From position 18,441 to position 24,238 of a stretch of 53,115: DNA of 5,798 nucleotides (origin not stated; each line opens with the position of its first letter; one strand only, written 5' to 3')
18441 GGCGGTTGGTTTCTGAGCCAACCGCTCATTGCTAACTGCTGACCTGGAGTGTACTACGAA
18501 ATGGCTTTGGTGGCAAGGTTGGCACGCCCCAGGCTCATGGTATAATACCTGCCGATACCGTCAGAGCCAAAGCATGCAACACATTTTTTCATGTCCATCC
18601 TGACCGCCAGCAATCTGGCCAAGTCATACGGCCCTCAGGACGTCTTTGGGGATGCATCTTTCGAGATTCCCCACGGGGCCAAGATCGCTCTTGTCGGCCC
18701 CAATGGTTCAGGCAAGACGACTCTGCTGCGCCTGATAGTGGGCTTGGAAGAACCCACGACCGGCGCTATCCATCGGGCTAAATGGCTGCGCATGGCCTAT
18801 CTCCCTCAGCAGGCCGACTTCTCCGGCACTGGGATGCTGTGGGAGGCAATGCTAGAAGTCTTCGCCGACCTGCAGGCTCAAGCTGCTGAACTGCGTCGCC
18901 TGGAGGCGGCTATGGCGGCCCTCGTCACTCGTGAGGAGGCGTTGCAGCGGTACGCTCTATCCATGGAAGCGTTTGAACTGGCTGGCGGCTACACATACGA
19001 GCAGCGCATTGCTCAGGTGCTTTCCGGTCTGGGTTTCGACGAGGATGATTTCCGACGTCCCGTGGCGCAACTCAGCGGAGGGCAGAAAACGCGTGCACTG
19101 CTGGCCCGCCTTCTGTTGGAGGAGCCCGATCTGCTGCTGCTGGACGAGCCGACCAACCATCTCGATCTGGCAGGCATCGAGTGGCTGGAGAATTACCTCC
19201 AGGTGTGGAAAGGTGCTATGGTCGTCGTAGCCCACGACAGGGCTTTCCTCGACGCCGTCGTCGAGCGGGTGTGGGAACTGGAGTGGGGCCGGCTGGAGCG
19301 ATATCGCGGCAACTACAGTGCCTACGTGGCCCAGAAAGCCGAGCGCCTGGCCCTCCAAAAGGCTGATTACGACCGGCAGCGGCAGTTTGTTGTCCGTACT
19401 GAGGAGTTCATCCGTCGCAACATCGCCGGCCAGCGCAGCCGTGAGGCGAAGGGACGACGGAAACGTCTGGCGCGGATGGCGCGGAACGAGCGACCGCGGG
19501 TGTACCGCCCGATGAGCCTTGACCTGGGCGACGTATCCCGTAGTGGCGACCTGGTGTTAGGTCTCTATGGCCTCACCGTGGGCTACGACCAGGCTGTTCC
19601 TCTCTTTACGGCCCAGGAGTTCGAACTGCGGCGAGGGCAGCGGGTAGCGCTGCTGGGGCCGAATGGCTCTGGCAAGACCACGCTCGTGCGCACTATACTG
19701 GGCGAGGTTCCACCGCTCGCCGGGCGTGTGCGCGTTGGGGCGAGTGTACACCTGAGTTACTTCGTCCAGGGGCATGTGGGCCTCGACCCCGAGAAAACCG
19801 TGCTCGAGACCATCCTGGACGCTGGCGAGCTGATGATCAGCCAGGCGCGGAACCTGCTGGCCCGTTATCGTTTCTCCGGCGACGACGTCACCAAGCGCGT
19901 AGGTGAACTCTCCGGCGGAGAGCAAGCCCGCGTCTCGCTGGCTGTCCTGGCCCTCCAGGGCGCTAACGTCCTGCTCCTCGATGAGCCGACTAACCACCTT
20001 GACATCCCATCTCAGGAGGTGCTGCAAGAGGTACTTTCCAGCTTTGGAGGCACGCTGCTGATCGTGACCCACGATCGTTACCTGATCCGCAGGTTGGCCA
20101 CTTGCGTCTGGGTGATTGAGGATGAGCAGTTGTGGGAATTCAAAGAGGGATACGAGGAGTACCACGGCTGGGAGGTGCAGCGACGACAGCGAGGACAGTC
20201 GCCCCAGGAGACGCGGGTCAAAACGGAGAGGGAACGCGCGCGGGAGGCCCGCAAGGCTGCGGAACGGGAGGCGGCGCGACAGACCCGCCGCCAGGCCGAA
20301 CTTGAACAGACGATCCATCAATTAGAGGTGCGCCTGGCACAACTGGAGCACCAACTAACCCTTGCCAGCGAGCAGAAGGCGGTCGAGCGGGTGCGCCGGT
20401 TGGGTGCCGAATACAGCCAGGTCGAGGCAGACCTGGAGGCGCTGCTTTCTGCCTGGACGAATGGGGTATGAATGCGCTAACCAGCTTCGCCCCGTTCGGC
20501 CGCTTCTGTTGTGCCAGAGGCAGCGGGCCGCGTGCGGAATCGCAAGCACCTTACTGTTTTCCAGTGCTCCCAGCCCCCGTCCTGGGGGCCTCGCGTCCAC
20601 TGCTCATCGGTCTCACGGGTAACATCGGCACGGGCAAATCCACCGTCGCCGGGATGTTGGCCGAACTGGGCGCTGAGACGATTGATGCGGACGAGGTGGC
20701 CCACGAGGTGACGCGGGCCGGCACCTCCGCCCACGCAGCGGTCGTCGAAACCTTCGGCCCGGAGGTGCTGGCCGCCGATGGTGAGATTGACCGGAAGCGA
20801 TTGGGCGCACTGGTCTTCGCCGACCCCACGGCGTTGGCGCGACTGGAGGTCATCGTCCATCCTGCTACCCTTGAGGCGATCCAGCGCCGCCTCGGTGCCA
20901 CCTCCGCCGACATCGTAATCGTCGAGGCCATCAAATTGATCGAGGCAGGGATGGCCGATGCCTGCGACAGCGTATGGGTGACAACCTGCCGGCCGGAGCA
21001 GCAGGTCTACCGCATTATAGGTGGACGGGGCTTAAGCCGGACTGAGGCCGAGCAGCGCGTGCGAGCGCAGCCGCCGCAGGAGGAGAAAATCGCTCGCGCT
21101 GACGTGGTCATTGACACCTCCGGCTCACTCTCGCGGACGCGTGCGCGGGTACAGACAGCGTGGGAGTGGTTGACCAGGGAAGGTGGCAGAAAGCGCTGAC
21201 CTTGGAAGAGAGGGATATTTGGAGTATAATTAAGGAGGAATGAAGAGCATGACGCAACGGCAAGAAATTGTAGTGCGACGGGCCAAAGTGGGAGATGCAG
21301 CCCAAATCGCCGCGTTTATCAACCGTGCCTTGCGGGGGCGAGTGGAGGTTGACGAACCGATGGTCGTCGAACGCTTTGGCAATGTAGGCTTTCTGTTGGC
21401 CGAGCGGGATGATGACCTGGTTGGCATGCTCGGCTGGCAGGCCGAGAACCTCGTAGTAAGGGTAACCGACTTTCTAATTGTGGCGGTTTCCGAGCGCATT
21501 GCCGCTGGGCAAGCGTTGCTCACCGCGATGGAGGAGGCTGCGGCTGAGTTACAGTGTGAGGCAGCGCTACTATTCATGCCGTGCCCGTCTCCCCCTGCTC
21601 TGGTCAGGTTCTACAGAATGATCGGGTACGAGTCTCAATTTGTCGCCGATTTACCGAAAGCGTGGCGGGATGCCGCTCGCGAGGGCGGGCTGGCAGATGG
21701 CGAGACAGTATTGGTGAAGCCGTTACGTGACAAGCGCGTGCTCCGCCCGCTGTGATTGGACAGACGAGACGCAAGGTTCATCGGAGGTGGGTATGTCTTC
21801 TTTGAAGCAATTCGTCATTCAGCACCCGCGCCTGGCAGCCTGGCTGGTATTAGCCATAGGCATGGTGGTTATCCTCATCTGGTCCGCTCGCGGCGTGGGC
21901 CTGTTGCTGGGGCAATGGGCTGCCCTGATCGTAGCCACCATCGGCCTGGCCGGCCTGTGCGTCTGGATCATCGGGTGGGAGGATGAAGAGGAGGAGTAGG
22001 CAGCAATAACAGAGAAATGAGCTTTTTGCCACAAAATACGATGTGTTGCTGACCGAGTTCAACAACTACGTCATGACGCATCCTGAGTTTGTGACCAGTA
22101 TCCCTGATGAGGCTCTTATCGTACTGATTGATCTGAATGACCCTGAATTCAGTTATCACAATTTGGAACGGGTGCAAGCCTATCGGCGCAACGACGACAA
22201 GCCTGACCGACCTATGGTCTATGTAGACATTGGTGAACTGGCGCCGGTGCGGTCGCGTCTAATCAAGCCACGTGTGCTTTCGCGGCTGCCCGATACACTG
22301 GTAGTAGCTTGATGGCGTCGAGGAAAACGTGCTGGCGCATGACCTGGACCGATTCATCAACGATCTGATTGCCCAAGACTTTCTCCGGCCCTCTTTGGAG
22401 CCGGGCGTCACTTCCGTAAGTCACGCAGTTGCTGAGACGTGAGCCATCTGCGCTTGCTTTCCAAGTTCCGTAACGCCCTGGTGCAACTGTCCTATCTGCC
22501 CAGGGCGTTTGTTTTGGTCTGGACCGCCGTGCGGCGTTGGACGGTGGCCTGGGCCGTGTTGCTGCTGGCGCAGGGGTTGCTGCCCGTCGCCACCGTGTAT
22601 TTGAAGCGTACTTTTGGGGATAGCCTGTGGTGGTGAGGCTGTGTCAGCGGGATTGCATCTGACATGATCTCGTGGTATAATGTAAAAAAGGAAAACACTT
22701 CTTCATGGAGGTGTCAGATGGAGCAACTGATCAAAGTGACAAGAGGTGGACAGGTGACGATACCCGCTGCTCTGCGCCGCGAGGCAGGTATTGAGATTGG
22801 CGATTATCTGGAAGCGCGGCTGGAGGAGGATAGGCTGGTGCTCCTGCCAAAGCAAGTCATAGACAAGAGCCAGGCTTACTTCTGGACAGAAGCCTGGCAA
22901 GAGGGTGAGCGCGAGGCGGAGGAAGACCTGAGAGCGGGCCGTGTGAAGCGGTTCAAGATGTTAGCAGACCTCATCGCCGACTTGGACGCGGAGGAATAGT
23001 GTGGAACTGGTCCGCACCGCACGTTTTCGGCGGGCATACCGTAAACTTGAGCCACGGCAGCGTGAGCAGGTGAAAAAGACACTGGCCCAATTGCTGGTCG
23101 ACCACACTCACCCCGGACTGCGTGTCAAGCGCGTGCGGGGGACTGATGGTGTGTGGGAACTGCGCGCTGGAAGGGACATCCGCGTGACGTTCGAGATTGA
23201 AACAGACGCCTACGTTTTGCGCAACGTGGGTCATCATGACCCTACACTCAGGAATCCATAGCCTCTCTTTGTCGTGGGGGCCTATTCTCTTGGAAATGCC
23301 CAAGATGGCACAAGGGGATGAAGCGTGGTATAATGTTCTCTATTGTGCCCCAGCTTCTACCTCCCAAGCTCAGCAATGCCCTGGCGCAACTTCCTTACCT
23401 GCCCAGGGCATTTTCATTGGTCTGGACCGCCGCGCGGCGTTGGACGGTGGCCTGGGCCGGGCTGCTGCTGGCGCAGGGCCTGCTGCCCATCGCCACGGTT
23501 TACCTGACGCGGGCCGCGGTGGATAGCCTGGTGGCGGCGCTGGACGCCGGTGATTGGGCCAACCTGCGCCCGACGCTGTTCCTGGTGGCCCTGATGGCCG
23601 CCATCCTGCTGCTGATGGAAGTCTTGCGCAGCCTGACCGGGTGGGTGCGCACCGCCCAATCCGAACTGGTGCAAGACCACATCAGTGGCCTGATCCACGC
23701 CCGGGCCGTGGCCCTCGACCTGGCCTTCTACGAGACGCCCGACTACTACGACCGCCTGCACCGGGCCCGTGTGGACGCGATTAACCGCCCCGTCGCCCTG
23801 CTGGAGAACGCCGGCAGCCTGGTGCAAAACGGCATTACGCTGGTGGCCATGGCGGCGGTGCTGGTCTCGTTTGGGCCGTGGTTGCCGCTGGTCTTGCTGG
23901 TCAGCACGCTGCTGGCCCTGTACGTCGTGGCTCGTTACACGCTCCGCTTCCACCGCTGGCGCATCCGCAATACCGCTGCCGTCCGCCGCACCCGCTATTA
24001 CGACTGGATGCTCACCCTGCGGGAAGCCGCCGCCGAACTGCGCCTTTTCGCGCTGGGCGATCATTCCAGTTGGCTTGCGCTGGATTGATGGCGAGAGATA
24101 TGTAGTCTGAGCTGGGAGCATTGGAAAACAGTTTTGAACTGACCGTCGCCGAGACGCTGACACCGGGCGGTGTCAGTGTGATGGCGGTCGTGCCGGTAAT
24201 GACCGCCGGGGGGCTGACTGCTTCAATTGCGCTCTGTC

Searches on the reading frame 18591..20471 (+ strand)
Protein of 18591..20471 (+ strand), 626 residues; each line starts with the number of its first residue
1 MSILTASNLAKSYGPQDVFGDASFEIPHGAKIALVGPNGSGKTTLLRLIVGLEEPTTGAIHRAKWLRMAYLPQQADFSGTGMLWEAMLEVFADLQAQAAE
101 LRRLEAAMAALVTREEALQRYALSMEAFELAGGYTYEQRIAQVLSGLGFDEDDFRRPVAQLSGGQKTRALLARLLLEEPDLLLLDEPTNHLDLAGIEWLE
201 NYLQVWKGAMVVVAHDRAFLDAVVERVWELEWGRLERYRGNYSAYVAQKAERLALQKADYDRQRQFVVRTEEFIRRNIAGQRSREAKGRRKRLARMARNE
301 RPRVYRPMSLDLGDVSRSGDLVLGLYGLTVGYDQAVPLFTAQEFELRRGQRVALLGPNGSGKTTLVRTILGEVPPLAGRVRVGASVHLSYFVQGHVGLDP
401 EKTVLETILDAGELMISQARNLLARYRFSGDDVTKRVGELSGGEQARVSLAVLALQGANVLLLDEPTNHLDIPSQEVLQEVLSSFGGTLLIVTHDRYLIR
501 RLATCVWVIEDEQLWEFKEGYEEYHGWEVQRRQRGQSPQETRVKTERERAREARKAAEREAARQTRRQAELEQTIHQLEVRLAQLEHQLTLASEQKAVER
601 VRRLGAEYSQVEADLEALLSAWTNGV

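Call 40: search_protein_families(library=pfam, proteins=[window:18591-20471:+], max_evalue=0.01)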
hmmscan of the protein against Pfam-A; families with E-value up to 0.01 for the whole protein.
window:18591-20471:+ (626 aa): 38 families (the best 25 are shown)
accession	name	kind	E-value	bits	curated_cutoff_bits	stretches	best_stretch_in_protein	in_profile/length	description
PF00005.33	ABC_tran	-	1.7e-55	187.8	25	2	21-189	3-137/137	ABC transporter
PF12848.13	ABC_tran_Xtn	-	6.2e-20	71.5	25.9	1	228-303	1-77/85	ABC transporter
PF13304.12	AAA_21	-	1.8e-18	68.1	27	3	33-52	3-22/304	AAA domain, putative AbiEii toxin, Type IV TA system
PF02463.25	SMC_N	-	2.4e-14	53.7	40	1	32-222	27-204/220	RecF/RecN/SMC N terminal domain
PF13555.12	AAA_29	-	6.1e-09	35.9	27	2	339-366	12-39/61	P-loop containing region of AAA domain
PF13476.12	AAA_23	-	1.1e-07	33.1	27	0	32-49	22-39/201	AAA domain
PF05729.18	NACHT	-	1.3e-06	28.8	26.7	0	351-370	2-21/167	NACHT domain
PF13191.12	AAA_16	-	1.4e-06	29.3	32.6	1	348-482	21-156/167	AAA ATPase domain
PF24389.1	ORC-CDC6-like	-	4.9e-06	26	27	0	7-48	14-51/571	ORC-CDC6-like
PF13401.12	AAA_22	-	7.3e-06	26.8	27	0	32-83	8-33/130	AAA domain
PF13479.12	AAA_24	-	1.7e-05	25.2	27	0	349-369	2-22/195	AAA domain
PF00004.35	AAA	-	1.8e-05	25.6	21.2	0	353-373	2-22/131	ATPase family associated with various cellular activities (AAA)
PF16326.10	ABC_tran_CTD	-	1.9e-05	25.2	32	1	564-623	6-65/69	ABC transporter C-terminal domain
PF02367.23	TsaE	-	3.1e-05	24.4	26.6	0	345-371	17-43/128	Threonylcarbamoyl adenosine biosynthesis protein TsaE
PF00931.28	NB-ARC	-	4.6e-05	23.2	23.5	0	32-68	21-57/248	NB-ARC domain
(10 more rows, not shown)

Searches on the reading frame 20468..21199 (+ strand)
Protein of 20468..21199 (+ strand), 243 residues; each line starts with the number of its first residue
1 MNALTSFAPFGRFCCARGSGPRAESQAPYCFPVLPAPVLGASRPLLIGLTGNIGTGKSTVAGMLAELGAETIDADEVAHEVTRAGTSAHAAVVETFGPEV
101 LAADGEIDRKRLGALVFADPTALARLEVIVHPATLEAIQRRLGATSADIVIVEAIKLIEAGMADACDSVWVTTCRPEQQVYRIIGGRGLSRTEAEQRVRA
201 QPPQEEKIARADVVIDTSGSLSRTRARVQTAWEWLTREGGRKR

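Call 40: search_protein_families(library=pfam, proteins=[window:20468-21199:+], max_evalue=0.01)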
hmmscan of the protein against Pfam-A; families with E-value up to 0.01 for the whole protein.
window:20468-21199:+ (243 aa): 3 families
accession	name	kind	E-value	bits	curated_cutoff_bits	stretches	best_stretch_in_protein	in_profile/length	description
PF01121.26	CoaE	-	8.1e-50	169.4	27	1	46-221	2-178/180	Dephospho-CoA kinase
PF13521.12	AAA_28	-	0.0025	18.5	27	1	48-93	3-47/164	AAA domain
PF13238.12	AAA_18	-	0.0036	18.2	29.4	1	47-71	1-25/128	AAA domain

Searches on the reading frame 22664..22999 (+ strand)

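Call 40: search_protein_families(library=pfam, proteins=[window:22664-22999:+], max_evalue=0.01)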
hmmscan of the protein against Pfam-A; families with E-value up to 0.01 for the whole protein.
window:22664-22999:+ (111 aa): 1 family
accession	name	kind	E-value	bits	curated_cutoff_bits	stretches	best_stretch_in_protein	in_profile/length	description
PF04014.23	MazE_antitoxin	-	7.7e-11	42.2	24.7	1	24-64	3-44/48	Antidote-toxin recognition MazE, bacterial antitoxin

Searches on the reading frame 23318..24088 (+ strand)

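Call 27: search_protein_families(library=ncbifam, proteins=[window:23318-24088:+], max_evalue=1)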
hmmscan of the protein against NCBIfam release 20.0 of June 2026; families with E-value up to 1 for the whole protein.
window:23318-24088:+ (256 aa): 2 families
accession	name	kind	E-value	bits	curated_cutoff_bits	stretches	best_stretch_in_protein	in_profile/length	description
NF037944.1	holin_2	subfamily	0.0053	16.9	50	1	86-139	8-62/64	bacteriophage holin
TIGR00958.1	3a01208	subfamily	0.012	13.9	874.6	1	57-210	177-324/711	antigen peptide transporter 2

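Call 40: search_protein_families(library=pfam, proteins=[window:23318-24088:+], max_evalue=0.01)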
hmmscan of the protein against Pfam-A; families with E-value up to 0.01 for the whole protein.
window:23318-24088:+ (256 aa): 1 family
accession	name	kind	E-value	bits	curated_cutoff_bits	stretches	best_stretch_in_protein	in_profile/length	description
PF00664.28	ABC_membrane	-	0.009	16.2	28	0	49-221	7-175/274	ABC transporter transmembrane region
